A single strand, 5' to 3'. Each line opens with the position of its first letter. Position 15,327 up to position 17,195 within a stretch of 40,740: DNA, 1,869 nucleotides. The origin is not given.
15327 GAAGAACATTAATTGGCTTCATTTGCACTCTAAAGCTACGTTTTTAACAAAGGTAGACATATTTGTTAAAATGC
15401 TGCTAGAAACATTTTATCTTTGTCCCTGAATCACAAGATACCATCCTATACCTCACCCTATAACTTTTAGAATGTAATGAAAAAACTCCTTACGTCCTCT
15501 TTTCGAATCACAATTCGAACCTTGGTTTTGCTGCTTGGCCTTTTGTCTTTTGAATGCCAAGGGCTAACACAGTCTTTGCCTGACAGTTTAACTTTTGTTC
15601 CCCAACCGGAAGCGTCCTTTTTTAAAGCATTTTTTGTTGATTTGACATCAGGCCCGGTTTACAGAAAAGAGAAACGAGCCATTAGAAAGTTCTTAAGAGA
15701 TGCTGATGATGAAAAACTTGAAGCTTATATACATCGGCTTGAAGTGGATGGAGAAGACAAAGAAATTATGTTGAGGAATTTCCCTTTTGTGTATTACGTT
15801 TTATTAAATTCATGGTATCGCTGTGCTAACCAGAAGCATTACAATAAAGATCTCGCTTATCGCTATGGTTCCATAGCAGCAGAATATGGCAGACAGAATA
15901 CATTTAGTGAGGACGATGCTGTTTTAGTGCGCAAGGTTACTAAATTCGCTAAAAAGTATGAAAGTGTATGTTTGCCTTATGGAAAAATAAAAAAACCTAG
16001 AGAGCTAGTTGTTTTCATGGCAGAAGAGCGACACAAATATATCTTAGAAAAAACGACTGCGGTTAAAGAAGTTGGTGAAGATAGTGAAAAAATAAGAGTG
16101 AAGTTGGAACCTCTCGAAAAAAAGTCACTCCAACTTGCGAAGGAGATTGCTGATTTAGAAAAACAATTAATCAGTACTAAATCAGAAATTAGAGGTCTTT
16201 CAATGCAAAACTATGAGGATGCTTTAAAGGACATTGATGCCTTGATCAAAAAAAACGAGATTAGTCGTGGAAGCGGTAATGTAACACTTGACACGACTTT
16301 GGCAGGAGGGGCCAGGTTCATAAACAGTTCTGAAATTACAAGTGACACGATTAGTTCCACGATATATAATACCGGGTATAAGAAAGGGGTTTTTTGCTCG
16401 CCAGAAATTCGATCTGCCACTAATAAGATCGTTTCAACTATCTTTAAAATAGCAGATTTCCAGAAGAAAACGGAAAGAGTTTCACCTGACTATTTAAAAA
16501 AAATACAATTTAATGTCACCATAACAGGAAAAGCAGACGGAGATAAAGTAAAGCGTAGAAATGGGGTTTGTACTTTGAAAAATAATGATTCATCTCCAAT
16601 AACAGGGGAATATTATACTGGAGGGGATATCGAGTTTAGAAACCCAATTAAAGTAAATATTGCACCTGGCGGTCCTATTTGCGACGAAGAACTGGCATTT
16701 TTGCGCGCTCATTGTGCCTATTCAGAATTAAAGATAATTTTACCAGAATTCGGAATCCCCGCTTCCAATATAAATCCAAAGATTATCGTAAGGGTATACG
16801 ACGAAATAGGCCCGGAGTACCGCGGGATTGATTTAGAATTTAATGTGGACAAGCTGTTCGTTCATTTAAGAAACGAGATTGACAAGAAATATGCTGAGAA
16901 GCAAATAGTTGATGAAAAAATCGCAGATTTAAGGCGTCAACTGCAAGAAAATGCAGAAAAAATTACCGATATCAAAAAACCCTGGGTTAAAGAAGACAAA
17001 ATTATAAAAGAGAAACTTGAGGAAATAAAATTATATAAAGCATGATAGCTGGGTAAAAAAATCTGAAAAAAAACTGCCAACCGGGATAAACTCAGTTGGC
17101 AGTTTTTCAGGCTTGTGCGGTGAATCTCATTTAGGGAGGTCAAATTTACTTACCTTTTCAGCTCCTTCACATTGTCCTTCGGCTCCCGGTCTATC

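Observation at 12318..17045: Candidate novel envelope-spanning TIR system: membrane TIR-like protein, secreted FGE-sulfatase-fold protein and secreted coiled-coil protein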

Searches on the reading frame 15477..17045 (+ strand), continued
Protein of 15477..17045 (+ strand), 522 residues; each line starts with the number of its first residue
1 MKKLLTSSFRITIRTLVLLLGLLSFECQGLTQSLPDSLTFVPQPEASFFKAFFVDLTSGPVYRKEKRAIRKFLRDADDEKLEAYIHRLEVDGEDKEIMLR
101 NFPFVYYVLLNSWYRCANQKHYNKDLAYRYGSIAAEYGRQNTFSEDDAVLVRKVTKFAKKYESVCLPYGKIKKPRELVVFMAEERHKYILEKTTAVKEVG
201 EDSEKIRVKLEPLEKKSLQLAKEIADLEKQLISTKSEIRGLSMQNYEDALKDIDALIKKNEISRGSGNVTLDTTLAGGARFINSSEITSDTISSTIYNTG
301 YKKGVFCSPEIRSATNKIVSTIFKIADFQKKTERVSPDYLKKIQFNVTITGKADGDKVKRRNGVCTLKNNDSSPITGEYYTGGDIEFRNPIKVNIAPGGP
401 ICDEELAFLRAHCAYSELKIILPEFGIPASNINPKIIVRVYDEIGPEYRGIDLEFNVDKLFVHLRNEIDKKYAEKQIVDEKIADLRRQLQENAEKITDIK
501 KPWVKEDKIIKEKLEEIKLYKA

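Call 64: search_protein_families(library=pfam, proteins=[P0140, P0144, P0146, P0151, P0161, P0139, P0141, P0148, P0166, P0169], max_evalue=0.01)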
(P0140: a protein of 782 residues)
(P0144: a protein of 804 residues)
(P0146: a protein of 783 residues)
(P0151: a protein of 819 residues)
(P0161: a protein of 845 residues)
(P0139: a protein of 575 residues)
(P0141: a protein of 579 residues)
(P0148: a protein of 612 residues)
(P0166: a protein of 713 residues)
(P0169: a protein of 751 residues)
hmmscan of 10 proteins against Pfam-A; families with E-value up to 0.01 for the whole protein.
P0140 (782 aa): 1 family
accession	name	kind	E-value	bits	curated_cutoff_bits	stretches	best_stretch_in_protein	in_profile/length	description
PF00656.27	Peptidase_C14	-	8.3e-13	49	21.4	1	46-264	29-227/233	Caspase domain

P0144 (804 aa): 4 families
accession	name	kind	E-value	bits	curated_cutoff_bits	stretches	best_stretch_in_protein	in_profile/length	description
PF00656.27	Peptidase_C14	-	3e-10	40.6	21.4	1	76-251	44-202/233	Caspase domain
PF15960.10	DUF4763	-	0.0026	17.5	30.1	0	432-488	91-147/236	Domain of unknown function (DUF4763)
PF17749.6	MIP-T3_C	-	0.0065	17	25.8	1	415-482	86-152/154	Microtubule-binding protein MIP-T3 C-terminal region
PF09787.14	Golgin_A5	-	0.0092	16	31.7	1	395-521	24-152/305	Golgin subfamily A member 5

P0146 (783 aa): 2 families
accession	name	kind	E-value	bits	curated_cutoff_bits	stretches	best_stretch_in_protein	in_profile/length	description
PF00656.27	Peptidase_C14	-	3.6e-09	37.1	21.4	1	76-256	54-225/233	Caspase domain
PF04859.17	DUF641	-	0.0058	17.4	27.6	1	697-753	71-127/127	Plant protein of unknown function (DUF641)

P0151 (819 aa): 2 families
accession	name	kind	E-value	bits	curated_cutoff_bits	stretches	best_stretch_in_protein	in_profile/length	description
PF00656.27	Peptidase_C14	-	1.7e-09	38.1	21.4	1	58-273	33-219/233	Caspase domain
PF05667.16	CCDC22_CC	-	0.0013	18.4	39.2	1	428-502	221-295/477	CCDC22 protein coiled-coil region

P0161 (845 aa): 2 families
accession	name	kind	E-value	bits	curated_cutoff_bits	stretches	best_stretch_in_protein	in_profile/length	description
PF00656.27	Peptidase_C14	-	1.3e-07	32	21.4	1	77-279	44-223/233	Caspase domain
PF03285.20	Paralemmin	-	0.0091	16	27.3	1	741-808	60-124/333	Paralemmin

P0139 (575 aa): 0 families

P0141 (579 aa): 1 family
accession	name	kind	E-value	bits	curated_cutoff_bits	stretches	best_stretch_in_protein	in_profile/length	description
PF23203.1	KIF21A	-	0.00043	20.5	28.5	1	488-552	47-111/161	KIF21A-like domain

P0148 (612 aa): 0 families

P0166 (713 aa): 1 family
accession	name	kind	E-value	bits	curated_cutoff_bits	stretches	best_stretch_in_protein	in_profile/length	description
PF00656.27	Peptidase_C14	-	2.2e-09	37.8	21.4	1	524-710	55-223/233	Caspase domain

P0169 (751 aa): 2 families
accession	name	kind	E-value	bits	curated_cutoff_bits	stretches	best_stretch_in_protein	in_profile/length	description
PF00656.27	Peptidase_C14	-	3.9e-10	40.2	21.4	1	529-749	36-224/233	Caspase domain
PF14652.11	DUF4457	-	0.0066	16.2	26.7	0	430-511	14-88/323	Domain of unknown function (DUF4457)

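Call 72: find_related_loci(query=A5, collection=metagenome_contigs, flank=8000)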
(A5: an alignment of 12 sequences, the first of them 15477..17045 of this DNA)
Query A5 (522 aa) in metagenome_contigs; peptide patterns used: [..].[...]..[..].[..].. (x = any residue, [..] = any of these).
103 stretches matched a pattern; 1 encode a relative of the query (tblastn E <= 1e-3); 1 distinct loci.
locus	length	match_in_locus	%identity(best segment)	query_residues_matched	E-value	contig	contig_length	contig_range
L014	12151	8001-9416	38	47-521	2e-96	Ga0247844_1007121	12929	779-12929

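Call 83: find_related_loci(query=A5, collection=viral_contigs, flank=8000)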
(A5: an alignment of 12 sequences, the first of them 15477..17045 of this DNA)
Query A5 (522 aa) in viral_contigs; peptide patterns used: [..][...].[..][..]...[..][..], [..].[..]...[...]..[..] (x = any residue, [..] = any of these).
45 stretches matched a pattern, but none encodes a relative of the query by tblastn (E <= 1e-3).

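Call 85: find_encoding_contigs(protein=P0144, flank=8000, max_places=3)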
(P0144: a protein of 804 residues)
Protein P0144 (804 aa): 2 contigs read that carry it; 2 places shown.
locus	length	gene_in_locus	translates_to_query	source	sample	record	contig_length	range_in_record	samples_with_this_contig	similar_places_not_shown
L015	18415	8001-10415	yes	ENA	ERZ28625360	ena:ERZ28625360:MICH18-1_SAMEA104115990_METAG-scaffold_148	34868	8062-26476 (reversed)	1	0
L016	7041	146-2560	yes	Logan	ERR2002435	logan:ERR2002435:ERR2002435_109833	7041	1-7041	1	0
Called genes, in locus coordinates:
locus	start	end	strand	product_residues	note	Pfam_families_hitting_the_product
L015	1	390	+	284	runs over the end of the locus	PF02152:FolB, PF14375:Cys_rich_CWC (weak)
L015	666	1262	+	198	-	-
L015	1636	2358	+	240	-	PF13852:DUF4197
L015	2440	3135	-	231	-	PF00005:ABC_tran, PF13304:AAA_21 (faint)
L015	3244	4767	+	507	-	PF00171:Aldedh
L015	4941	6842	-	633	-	PF12969:DUF3857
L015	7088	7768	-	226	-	-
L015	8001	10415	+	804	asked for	PF00656:Peptidase_C14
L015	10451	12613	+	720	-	PF13385:Laminin_G_3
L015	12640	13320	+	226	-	-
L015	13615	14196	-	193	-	PF06175:MiaE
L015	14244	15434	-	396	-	-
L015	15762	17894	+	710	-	PF02897:Peptidase_S9_N, PF00326:Peptidase_S9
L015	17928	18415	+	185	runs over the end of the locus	-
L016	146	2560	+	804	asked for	PF00656:Peptidase_C14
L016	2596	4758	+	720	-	PF13385:Laminin_G_3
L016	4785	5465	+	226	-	-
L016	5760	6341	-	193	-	PF06175:MiaE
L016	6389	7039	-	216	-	?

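Call 89: search_protein_families(library=pfam, proteins=[L015:7088-7768:-, L015:12640-13320:+], max_evalue=0.001)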
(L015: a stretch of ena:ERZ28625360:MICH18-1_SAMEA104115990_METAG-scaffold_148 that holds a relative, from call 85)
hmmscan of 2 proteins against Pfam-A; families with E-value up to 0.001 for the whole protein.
L015:7088-7768:- (226 aa): 0 families

L015:12640-13320:+ (226 aa): 1 family
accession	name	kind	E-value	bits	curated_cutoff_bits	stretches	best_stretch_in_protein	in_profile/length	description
PF13568.12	OMP_b-brl_2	-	3.1e-05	24.6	27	1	47-174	38-165/175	Outer membrane protein beta-barrel domain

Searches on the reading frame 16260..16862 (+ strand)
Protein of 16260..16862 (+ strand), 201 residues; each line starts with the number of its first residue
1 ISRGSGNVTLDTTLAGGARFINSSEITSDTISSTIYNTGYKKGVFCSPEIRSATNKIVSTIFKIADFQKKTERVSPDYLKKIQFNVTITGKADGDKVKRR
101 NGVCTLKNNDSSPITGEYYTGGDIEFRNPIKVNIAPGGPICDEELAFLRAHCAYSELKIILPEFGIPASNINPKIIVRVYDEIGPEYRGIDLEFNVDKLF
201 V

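Call 97: search_solved_structures(query=A6, max_evalue=10, show_alignments=3)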
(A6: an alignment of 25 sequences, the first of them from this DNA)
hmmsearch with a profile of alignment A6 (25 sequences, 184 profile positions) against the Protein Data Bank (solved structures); distinct sequences matched with E-value up to 10: 2.
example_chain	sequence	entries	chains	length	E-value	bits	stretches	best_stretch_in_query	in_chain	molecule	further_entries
6taz_B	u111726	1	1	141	0.56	13.1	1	46-104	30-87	Protein timeless homolog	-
4fqb_B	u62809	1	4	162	1.1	12.2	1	9-59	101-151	immune protein Tsi1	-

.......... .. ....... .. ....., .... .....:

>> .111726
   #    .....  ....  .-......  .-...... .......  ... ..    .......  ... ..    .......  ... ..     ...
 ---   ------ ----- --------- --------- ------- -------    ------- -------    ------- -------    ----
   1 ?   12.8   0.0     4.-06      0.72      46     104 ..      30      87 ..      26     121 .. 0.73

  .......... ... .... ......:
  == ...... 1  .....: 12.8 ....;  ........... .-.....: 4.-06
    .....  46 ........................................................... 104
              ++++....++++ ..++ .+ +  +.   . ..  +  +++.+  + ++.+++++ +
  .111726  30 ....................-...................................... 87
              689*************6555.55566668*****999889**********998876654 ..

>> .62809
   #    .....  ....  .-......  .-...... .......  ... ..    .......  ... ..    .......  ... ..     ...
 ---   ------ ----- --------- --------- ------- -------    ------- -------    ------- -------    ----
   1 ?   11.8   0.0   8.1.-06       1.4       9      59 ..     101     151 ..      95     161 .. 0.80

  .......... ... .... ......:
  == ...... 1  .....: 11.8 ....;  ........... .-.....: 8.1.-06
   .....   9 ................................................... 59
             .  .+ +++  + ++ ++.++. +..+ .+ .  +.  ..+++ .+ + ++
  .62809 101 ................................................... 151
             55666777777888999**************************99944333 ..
